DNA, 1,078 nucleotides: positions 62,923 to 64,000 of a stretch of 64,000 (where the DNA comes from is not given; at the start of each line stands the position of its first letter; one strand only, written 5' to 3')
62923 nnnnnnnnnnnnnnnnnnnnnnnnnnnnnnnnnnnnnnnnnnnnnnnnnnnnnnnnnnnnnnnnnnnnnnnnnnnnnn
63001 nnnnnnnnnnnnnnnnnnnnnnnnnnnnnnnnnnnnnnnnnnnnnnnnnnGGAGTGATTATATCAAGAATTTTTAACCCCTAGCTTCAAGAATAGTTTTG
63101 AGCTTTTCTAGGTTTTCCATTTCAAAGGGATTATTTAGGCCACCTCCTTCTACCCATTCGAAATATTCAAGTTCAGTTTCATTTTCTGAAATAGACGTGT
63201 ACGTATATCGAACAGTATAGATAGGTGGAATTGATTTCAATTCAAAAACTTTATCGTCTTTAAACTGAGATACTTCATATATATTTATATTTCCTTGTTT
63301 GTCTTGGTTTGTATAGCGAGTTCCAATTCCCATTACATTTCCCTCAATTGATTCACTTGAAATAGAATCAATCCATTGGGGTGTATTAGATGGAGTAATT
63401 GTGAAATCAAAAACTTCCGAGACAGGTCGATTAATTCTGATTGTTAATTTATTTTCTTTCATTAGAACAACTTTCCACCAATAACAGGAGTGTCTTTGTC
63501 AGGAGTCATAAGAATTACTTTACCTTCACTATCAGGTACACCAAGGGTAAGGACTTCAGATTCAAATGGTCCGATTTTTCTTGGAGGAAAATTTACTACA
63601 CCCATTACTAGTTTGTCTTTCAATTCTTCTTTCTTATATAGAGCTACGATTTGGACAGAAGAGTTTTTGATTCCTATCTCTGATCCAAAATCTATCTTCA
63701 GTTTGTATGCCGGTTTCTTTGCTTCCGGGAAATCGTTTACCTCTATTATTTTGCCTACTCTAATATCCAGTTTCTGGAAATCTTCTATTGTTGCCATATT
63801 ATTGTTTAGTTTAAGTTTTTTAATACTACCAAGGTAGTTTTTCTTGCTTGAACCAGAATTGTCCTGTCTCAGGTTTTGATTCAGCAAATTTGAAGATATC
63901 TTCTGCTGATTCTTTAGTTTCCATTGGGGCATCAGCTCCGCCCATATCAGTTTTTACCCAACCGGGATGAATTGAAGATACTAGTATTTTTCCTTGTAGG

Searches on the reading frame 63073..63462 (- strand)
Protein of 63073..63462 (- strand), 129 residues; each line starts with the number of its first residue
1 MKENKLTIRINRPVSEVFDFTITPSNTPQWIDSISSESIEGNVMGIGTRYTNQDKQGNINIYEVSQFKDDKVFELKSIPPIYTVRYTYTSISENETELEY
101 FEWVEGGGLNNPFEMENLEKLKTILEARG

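Call 22: search_protein_families(library=pfam, proteins=[window:63073-63462:-], max_evalue=0.1)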
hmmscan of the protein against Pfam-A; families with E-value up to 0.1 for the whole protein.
window:63073-63462:- (129 aa): 2 families
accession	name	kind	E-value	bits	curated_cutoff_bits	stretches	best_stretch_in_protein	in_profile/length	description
PF10604.15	Polyketide_cyc2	-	0.00045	21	27.4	1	6-116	6-120/142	Polyketide cyclase / dehydrase and lipid transport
PF11687.14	DUF3284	-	0.017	15.4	23.7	1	35-105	30-101/119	Domain of unknown function (DUF3284)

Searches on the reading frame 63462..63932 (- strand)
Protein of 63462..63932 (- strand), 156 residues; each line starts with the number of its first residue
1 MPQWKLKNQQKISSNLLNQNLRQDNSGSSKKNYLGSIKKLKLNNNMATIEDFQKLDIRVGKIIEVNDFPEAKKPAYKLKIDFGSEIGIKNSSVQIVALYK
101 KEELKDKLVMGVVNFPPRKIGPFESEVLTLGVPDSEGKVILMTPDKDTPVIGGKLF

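Call 22: search_protein_families(library=pfam, proteins=[window:63462-63932:-], max_evalue=0.1)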
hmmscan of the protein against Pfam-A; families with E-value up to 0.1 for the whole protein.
window:63462-63932:- (156 aa): 1 family
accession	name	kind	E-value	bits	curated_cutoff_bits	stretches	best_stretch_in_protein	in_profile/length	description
PF01588.26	tRNA_bind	-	5.4e-15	55.7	27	1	57-149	1-92/96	Putative tRNA binding domain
